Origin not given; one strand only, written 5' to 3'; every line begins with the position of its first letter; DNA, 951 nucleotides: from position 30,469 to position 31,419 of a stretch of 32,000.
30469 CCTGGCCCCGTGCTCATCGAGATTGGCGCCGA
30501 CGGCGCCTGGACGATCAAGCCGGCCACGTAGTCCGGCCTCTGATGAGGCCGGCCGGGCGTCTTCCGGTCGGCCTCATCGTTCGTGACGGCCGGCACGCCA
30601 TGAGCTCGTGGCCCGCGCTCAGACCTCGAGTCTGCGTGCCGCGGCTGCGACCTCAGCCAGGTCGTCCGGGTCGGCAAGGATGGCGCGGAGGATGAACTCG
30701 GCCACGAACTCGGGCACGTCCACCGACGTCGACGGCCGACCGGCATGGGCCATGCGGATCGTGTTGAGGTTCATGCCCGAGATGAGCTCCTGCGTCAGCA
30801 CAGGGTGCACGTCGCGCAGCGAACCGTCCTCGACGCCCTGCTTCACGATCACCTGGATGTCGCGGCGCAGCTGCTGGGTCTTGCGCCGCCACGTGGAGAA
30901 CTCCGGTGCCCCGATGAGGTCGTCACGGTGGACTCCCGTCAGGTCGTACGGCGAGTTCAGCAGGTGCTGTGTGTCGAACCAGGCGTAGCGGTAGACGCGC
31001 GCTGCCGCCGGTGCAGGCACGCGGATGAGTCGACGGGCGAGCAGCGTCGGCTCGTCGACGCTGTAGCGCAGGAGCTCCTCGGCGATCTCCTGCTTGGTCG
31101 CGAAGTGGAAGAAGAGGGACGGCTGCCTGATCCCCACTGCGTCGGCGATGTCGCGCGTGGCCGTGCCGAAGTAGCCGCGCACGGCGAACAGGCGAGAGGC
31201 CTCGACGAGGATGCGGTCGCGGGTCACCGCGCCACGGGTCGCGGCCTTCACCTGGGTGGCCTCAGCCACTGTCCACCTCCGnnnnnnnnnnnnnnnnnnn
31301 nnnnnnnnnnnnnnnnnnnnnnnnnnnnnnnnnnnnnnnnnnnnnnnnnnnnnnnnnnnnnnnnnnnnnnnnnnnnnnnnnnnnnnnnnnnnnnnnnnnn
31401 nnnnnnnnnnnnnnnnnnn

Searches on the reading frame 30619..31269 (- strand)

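Call 52: search_protein_families(library=pfam, max_evalue=0.001, proteins=[window:30619-31269:-])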
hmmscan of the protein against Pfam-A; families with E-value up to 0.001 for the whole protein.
window:30619-31269:- (216 aa): 1 family
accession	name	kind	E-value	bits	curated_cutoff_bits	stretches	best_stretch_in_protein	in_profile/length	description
PF00440.29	TetR_N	-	1.9e-12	47.2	24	1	20-66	1-47/47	Bacterial regulatory proteins, tetR family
